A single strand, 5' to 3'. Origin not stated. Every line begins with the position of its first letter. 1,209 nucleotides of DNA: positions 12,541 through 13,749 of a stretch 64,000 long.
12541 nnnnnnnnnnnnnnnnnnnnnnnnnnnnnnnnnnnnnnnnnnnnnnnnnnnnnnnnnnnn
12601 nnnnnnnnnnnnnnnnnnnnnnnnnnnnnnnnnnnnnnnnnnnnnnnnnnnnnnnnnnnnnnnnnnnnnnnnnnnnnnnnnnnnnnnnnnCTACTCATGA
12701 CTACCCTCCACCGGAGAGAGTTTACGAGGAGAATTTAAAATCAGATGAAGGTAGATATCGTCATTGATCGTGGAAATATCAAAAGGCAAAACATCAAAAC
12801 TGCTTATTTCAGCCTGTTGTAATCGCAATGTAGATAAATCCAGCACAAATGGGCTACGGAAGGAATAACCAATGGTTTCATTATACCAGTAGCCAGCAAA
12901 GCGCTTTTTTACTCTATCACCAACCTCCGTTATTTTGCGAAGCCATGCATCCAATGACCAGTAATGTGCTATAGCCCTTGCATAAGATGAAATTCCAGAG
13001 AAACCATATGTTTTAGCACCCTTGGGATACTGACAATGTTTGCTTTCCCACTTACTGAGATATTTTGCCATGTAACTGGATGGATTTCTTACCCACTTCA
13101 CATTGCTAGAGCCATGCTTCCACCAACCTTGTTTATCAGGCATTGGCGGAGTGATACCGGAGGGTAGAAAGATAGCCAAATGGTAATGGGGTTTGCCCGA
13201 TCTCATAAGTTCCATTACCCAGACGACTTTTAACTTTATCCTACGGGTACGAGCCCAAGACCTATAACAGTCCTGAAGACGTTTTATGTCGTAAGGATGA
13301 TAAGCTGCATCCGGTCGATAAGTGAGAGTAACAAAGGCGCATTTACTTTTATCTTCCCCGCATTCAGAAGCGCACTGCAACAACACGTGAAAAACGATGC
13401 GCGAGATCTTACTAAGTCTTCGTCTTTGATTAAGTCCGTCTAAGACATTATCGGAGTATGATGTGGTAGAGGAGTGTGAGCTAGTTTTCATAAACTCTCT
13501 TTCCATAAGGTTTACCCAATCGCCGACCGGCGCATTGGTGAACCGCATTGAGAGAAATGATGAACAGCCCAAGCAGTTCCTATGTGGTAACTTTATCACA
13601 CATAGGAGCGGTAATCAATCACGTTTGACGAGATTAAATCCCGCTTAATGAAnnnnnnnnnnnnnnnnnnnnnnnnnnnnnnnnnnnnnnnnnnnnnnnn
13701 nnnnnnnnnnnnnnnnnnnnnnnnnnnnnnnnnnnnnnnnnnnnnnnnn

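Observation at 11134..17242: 6.0 kb integrative element at tRNA-Lys with intact att repeats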

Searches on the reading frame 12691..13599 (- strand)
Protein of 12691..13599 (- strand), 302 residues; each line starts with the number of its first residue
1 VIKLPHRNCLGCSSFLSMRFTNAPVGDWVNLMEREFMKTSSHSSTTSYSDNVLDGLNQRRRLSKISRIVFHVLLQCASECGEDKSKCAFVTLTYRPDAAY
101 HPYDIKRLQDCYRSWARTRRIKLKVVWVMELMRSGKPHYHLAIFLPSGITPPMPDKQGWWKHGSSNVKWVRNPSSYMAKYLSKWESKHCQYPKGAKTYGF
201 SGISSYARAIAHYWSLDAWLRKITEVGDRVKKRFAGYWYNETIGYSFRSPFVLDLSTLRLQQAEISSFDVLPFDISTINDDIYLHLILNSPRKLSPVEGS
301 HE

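Call 5: search_protein_families(library=pfam, proteins=[window:12691-13599:-], max_evalue=0.01)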
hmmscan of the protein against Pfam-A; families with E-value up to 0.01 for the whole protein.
window:12691-13599:- (302 aa): 3 families
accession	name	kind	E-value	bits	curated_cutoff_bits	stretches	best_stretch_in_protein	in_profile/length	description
PF23343.2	REP_ORF2-G2P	-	6.8e-28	97.3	27.8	1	88-183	2-97/99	Replication-associated protein ORF2/G2P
PF11726.14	YagK_YfjJ_C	-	0.0004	20.8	25.8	1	109-145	41-80/170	YagK/YfjJ C-terminal domain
PF13723.12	Ketoacyl-synt_2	-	0.0068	16.4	25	1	58-83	26-51/223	Beta-ketoacyl synthase, N-terminal domain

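Call 8: search_protein_families(library=padloc, proteins=[window:12691-13599:-], max_evalue=0.01)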
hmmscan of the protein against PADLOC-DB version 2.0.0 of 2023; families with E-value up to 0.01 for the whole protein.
window:12691-13599:- (302 aa): 0 families

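Call 9: search_protein_families(library=phrogs, proteins=[window:12691-13599:-], max_evalue=0.01)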
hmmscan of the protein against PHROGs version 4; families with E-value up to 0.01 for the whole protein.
window:12691-13599:- (302 aa): 1 family
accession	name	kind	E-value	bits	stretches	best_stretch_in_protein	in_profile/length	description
phrog_2969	-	DNA, RNA and nucleotide metabolism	1.7e-25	90.7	1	44-252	114-330/346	replication initiation protein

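Call 10: search_protein_families(library=ncbifam, proteins=[window:12691-13599:-], max_evalue=0.01)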
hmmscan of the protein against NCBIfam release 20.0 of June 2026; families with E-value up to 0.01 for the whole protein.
window:12691-13599:- (302 aa): 0 families

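Call 20: find_homologous_proteins(query=window:12691-13599:-, max_evalue=0.00001)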
Query window:12691-13599:- (302 aa): 173 proteins with E <= 0.00001 among 552 candidates; the best 120 are listed.
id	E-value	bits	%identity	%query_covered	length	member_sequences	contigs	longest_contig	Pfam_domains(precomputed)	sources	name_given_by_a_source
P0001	1.2e-113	397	100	57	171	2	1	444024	PF23343.3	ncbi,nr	ncbi:MAG TPA: hypothetical protein VFT64_01215 [Rickettsiales bacterium]|nr:hypothetical protein [Ri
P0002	3.2e-70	255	49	78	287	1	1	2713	PF23343.3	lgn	-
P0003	1.6e-67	246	48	75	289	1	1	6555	PF23343.3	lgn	-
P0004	6.2e-67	244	49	75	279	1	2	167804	PF23343.3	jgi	-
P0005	9.1e-59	217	48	68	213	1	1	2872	PF23343.3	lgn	-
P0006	1.7e-51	193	44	71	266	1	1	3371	PF23343.3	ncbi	-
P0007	3.5e-51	192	44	66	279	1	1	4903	PF23343.3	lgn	-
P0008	1.8e-49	186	47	64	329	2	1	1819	PF23343.3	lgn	-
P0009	6.9e-48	181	45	64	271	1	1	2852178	PF23343.3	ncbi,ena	-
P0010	1.9e-44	170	45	65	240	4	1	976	PF23343.3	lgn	-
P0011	2.9e-44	169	39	70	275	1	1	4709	PF23343.3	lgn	-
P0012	1.2e-43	167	44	64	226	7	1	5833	PF20199.5,PF23343.3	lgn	-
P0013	1.7e-43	167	47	54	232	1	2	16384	PF23343.3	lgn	-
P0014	2.9e-43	166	39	80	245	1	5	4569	PF23343.3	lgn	-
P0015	3.1e-43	166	40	70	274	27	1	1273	PF23343.3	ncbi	-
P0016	4.7e-43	165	48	55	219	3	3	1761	PF23343.3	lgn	-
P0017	1.1e-42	164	40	70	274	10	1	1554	PF23343.3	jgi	jgi:hypothetical protein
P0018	1.4e-42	164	39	67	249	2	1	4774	PF23343.3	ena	-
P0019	8.4e-42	161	39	70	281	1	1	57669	PF23343.3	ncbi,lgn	-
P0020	8.9e-42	161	39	69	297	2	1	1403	PF23343.3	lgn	-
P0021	1.0e-41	161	46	58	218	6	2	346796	PF23343.3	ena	-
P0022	1.1e-41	161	37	80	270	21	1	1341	PF23343.3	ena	-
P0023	1.7e-41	160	47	54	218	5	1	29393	PF23343.3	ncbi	-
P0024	1.6e-40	157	40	58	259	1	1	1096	PF23343.3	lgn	-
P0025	5.8e-40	155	38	66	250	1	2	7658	PF23343.3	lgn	-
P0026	1.0e-39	154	38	72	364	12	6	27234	PF23343.3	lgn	-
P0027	3.1e-39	153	40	60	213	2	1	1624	PF23343.3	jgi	-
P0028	3.4e-39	153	38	73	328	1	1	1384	PF23343.3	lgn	-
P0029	4.2e-39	152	38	64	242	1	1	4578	PF23343.3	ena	-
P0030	6.4e-39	152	36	72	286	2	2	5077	PF20199.5,PF23343.3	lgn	-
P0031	1.0e-38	151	35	76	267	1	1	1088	PF23343.3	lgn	-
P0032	1.3e-38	151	37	73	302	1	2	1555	PF23343.3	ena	-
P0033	4.0e-38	149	37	72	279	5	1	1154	PF23343.3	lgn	-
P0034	4.6e-38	149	40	70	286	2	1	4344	PF23343.3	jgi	-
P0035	5.6e-38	149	38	67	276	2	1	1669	PF23343.3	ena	-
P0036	6.2e-38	148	38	65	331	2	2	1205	PF23343.3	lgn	-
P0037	7.0e-38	148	36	79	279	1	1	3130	PF20199.5,PF23343.3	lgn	-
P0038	8.0e-38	148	38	65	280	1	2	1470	PF23343.3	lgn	-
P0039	9.4e-38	148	36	75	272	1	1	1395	PF23343.3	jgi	-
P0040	9.7e-38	148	38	75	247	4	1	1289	PF23343.3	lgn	-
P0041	1.5e-37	147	37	77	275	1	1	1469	PF23343.3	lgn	-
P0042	2.7e-37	146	38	65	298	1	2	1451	PF23343.3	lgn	-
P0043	5.7e-37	145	37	71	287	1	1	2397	PF20199.5,PF23343.3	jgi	-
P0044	6.5e-37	145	40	71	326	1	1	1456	PF23343.3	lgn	-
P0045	7.3e-37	145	38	65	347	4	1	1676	PF23343.3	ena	-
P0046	1.2e-36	144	39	64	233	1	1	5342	PF20199.5,PF23343.3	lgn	-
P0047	1.7e-36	144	41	64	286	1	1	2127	PF23343.3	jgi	jgi:hypothetical protein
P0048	2.3e-36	143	37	63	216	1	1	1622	PF23343.3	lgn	-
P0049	2.5e-36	143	36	70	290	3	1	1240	PF23343.3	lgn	-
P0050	2.9e-36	143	37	66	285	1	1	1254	PF23343.3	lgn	-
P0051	3.2e-36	143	36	79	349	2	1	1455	PF20199.5,PF23343.3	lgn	-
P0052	3.5e-36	143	40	58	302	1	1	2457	PF23343.3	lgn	-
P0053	6.9e-36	142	38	64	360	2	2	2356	PF23343.3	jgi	jgi:hypothetical protein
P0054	6.9e-36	142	38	70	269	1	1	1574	PF23343.3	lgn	-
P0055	8.3e-36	142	39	65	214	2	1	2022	PF23343.3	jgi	-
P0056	1.1e-35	141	39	64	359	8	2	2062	PF23343.3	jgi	jgi:hypothetical protein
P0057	1.7e-35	140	37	60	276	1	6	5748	PF20199.5,PF23343.3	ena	-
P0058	1.9e-35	140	38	62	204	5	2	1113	PF23343.3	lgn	-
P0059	2.4e-35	140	37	64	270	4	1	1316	PF23343.3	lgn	-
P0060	2.5e-35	140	37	71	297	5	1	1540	PF23343.3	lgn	-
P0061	3.5e-35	139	38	66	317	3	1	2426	PF23343.3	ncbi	-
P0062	3.7e-35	139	42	57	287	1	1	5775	PF23343.3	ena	-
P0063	4.3e-35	139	35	73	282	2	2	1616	PF23343.3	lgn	-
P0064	4.5e-35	139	44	55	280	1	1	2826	PF23343.3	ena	-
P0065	4.7e-35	139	37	70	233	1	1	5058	PF23343.3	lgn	-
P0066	5.1e-35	139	41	56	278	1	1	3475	PF23343.3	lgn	-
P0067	8.0e-35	138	39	58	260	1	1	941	PF20199.5,PF23343.3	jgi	jgi:hypothetical protein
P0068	8.7e-35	138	38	70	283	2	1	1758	PF23343.3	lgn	-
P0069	1.1e-34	138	35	63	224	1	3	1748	PF23343.3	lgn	-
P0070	1.3e-34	138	36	73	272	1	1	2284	PF23343.3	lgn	-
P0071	1.8e-34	137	45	56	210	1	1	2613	PF20199.5,PF23343.3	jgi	jgi:hypothetical protein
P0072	2.2e-34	137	34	68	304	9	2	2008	PF23343.3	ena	-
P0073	7.0e-34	135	43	58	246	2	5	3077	PF23343.3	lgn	-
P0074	7.5e-34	135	40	61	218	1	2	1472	PF23343.3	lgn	-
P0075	8.1e-34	135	36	66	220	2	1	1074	PF23343.3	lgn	-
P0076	8.8e-34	135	35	70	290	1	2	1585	PF23343.3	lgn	-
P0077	1.5e-33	134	37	69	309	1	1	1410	PF20199.5,PF23343.3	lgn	-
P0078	1.7e-33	134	46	48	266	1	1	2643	PF23343.3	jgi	jgi:hypothetical protein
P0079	1.8e-33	134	34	72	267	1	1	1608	PF23343.3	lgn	-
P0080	2.1e-33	134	40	52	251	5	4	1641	PF23343.3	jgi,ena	-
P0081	2.3e-33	134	36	68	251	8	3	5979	PF23343.3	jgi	jgi:hypothetical protein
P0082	2.4e-33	133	37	64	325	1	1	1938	PF23343.3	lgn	-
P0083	2.7e-33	133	37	68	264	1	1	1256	PF23343.3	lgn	-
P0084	4.2e-33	133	36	63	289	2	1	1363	PF23343.3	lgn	-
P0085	4.2e-33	133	33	71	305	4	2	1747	PF23343.3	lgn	-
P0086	5.4e-33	132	34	73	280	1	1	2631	PF23343.3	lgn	-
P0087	5.6e-33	132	33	70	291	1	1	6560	PF23343.3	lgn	-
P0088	7.5e-33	132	37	67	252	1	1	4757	PF23343.3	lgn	-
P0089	8.9e-33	132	39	54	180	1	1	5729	PF23343.3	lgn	-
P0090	1.0e-32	131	37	63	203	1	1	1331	PF23343.3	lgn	-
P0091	1.4e-32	131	37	70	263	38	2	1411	PF23343.3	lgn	-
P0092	1.5e-32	131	37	72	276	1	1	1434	PF23343.3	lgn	-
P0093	3.6e-32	130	37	63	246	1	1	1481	PF23343.3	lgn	-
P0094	4.0e-32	129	37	57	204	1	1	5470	PF23343.3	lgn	-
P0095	4.5e-32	129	35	64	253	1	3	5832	PF23343.3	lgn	-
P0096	5.5e-32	129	34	70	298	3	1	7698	PF23343.3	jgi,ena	-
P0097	7.2e-32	129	40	55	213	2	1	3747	PF23343.3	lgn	-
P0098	7.5e-32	129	35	61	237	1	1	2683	PF20199.5,PF23343.3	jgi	jgi:hypothetical protein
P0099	9.4e-32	128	34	68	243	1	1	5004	PF23343.3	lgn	-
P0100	1.1e-31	128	42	51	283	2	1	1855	PF23343.3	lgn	-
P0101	1.3e-31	128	34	59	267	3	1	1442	PF23343.3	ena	-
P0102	1.8e-31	127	37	65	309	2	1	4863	PF23343.3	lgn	-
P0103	1.9e-31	127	36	64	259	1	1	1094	PF23343.3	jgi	jgi:hypothetical protein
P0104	2.6e-31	127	35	75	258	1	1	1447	PF23343.3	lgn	-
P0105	2.6e-31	127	39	61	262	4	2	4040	PF23343.3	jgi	jgi:hypothetical protein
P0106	3.3e-31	126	37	61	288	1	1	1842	PF23343.3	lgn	-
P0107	4.0e-31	126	34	72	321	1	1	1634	PF23343.3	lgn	-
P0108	4.1e-31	126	37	56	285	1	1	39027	PF23343.3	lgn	-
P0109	6.7e-31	125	42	55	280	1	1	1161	PF23343.3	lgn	-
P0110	9.1e-31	125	36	65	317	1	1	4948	PF23343.3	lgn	-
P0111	1.1e-30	125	40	54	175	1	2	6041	PF20199.5,PF23343.3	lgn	-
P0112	1.4e-30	124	34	64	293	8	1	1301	PF23343.3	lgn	-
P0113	1.4e-30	124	35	70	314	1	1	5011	PF23343.3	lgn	-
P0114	1.8e-30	124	43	45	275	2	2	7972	PF23343.3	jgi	jgi:hypothetical protein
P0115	2.9e-30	123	38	56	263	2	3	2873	PF23343.3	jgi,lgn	jgi:hypothetical protein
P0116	3.0e-30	123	36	55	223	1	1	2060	PF23343.3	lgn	-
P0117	3.5e-30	123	39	55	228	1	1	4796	PF23343.3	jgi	-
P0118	3.8e-30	123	34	69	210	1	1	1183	PF23343.3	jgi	jgi:hypothetical protein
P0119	4.0e-30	123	47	41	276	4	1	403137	PF23343.3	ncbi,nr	ncbi:MAG: adhesin [Lysobacter sp.]|nr:adhesin [Lysobacter sp.]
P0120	1.0e-29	122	39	55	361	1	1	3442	PF23343.3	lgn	-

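Call 21: find_encoding_contigs(protein=P0004, flank=10000, max_places=4)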
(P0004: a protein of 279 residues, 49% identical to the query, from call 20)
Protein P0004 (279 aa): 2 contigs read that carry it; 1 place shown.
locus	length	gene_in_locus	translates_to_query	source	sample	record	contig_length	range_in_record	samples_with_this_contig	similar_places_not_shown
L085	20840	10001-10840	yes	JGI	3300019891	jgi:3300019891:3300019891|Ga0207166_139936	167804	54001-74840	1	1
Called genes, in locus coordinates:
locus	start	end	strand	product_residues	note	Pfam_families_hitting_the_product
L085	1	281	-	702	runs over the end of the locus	PF22745:Nlig-Ia, PF01653:DNA_ligase_aden, PF03120:OB_DNA_ligase, PF03119:DNA_ligase_ZBD, PF12826:HHH_2, PF00533:BRCT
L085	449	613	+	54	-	-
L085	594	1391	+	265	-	PF03372:Exo_endo_phos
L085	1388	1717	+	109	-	PF01502:PRA-CH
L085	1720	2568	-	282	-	PF18312:ScsC_N, PF00085:Thioredoxin (faint), PF13098:Thioredoxin_2, PF13462:Thioredoxin_4, PF01323:DSBA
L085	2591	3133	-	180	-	PF02669:KdpC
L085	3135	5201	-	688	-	PF00122:E1-E2_ATPase, PF00702:Hydrolase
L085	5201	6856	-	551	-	PF03814:KdpA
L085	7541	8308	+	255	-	PF01618:MotA_ExbB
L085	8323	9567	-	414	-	PF00155:Aminotran_1_2, PF01053:Cys_Met_Meta_PP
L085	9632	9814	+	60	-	-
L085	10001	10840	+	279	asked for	PF23343:REP_ORF2-G2P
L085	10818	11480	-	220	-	PF08378:NERD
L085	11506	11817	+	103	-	PF12844:HTH_19, PF13560:HTH_31, PF01381:HTH_3, PF13443:HTH_26 (weak)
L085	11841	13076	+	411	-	PF13414:TPR_11 (faint), PF13428:TPR_14 (faint), PF13432:TPR_16 (faint), PF13176:TPR_7 (faint), PF13181:TPR_8 (faint), PF13424:TPR_12 (weak), PF00515:TPR_1 (weak), PF07719:TPR_2 (weak), +1 more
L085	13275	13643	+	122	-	-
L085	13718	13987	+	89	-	PF12728:HTH_17 (weak)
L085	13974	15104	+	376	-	PF00589:Phage_integrase (faint)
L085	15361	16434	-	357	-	PF07167:PhaC_N (weak), PF12697:Abhydrolase_6 (weak), PF00561:Abhydrolase_1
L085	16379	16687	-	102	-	-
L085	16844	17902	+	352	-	PF00154:RecA_N, PF06745:ATPase, PF08423:Rad51, PF27531:MT3502_N, PF21096:RecA_C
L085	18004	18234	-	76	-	-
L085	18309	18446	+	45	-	-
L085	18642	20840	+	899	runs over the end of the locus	PF01411:tRNA-synt_2c, PF07973:tRNA_SAD, PF02272:DHHA1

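Call 22: find_encoding_contigs(protein=P0009, flank=10000, max_places=4)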
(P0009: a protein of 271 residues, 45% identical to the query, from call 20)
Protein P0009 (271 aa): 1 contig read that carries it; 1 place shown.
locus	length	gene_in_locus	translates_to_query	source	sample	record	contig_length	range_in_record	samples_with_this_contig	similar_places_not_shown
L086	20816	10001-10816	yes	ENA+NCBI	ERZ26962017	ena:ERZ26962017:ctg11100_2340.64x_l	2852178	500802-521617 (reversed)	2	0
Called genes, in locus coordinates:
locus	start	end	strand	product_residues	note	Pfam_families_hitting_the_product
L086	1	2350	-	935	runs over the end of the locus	PF00133:tRNA-synt_1, PF09334:tRNA-synt_1g, PF13603:tRNA-synt_1_2, PF01406:tRNA-synt_1e (weak), PF01921:tRNA-synt_1f (weak), PF08264:Anticodon_1, PF06827:zf-FPG_IleRS (weak)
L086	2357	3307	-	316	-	PF06574:FAD_syn, PF01687:Flavokinase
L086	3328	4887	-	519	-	PF01554:MatE (faint), PF03023:MurJ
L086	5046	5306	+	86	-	PF01649:Ribosomal_S20p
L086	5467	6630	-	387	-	PF00696:AA_kinase, PF01472:PUA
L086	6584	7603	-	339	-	PF01018:GTP1_OBG, PF01926:MMR_HSR1, PF02421:FeoB_N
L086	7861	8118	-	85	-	PF01016:Ribosomal_L27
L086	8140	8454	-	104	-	PF00829:Ribosomal_L21p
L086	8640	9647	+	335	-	PF00348:polyprenyl_synt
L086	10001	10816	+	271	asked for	PF23343:REP_ORF2-G2P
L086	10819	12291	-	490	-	-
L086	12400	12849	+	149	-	-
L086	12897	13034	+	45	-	PF06806:DUF1233 (weak)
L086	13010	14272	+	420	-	PF12167:Arm-DNA-bind_2, PF13102:Phage_int_SAM_5 (weak), PF14659:Phage_int_SAM_3, PF00589:Phage_integrase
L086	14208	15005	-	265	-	-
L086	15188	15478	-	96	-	-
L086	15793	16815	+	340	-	PF01590:GAF, PF13185:GAF_2, PF00990:GGDEF, PF22335:Cas10-Cmr2_palm2 (weak)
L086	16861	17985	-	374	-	-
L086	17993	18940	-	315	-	-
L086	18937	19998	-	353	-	PF13519:VWA_2 (weak)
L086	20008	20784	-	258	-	PF01618:MotA_ExbB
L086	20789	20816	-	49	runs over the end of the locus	-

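Call 23: find_encoding_contigs(protein=P0003, flank=10000, max_places=4)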
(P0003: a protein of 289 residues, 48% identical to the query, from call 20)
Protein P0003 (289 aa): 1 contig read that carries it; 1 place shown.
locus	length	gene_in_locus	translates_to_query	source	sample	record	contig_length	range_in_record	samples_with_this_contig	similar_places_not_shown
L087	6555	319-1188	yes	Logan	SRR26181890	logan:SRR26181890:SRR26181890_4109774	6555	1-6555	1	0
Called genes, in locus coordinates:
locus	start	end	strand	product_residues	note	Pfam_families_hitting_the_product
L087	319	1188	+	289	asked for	PF23343:REP_ORF2-G2P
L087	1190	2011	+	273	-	-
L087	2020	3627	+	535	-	PF24389:ORC-CDC6-like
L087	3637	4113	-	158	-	PF10881:DUF2726, PF04480:DUF559 (weak)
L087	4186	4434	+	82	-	PF12844:HTH_19, PF13443:HTH_26 (weak), PF13560:HTH_31, PF01381:HTH_3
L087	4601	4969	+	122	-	-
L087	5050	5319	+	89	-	-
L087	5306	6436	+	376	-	-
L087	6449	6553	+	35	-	?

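Call 26: search_dna_similar(query=window:12691-13599:-, collection=phages, mode=protein, max_evalue=0.001, max_rows=30)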
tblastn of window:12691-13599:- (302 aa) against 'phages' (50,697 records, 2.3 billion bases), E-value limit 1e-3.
Records with a match: 16; places in all: 16; records where one place covers at least 80% of the query: 0.
Best place of each record, by identity: <60% 16.
By first word of the organism name: Xanthomonas 15; Inoviridae 1.
By host as written in the record: Xanthomonas campestris pv. campestris 3; - 3; Xanthomonas campestris pv. vesicatora ATCC35937 2; Xanthomonas axonopodis pv. citri 2; Xanthomonas oryzae ATCC 35933 2; Xanthomonas oryzae pv. oryzicola 2; Xanthomonas campestris 1; Xanthomonas campestris pv. citri 1.
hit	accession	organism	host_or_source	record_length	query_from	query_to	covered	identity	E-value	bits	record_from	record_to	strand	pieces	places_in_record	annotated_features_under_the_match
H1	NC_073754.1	Xanthomonas phage phiLF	Xanthomonas campestris pv. campestris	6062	53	251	66%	29.3%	4e-18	91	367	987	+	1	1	replication initiation protein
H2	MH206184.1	Xanthomonas phage phiLf UK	Xanthomonas campestris pv. campestris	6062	53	251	66%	29.3%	4e-18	91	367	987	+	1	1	replication initiation protein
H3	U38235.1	Xanthomonas phage Lf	-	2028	53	251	66%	29.3%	3e-18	90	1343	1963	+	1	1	II: replication initiation protein | X: ORF165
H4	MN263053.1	Xanthomonas phage phiLF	Xanthomonas campestris pv. campestris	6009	53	251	66%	29.3%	4e-18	90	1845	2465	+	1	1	record has no annotation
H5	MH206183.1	Xanthomonas phage phiXv2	Xanthomonas campestris pv. vesicatora ...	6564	53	251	66%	28.4%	1e-17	89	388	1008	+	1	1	replication initiation protein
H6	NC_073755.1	Xanthomonas phage phiXv2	Xanthomonas campestris pv. vesicatora ...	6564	53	251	66%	28.4%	1e-17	89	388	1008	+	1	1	replication initiation protein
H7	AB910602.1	Xanthomonas phage XacF1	Xanthomonas axonopodis pv. citri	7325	53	251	66%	28.4%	1e-17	89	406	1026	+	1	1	hypothetical protein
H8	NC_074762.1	Xanthomonas phage XacF1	Xanthomonas axonopodis pv. citri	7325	53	251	66%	28.4%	1e-17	89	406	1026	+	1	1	hypothetical protein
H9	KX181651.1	Xanthomonas phage Xf109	Xanthomonas oryzae ATCC 35933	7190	53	251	66%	28.4%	2e-17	89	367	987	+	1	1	replication initiation protein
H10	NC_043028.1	Xanthomonas phage Xf109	Xanthomonas oryzae ATCC 35933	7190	53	251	66%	28.4%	2e-17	89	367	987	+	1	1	replication initiation protein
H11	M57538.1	Xanthomonas phage Cf1c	-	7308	53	251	66%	28.4%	3e-17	88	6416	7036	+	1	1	none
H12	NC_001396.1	Xanthomonas phage Cf1c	Xanthomonas campestris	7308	53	251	66%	28.4%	3e-17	88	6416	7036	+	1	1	replication initiation protein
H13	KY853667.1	Xanthomonas phage Xf409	Xanthomonas oryzae pv. oryzicola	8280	53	250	66%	28.5%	1e-17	89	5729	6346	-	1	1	replication initiation protein II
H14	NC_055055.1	Xanthomonas phage Xf409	Xanthomonas oryzae pv. oryzicola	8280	53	250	66%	28.5%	1e-17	89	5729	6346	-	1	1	replication initiation protein II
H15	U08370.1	Xanthomonas phage Cf1t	Xanthomonas campestris pv. citri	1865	53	251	66%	27.9%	2e-16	85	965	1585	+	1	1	ORF344, GTG start codon; site-specific recombination and integration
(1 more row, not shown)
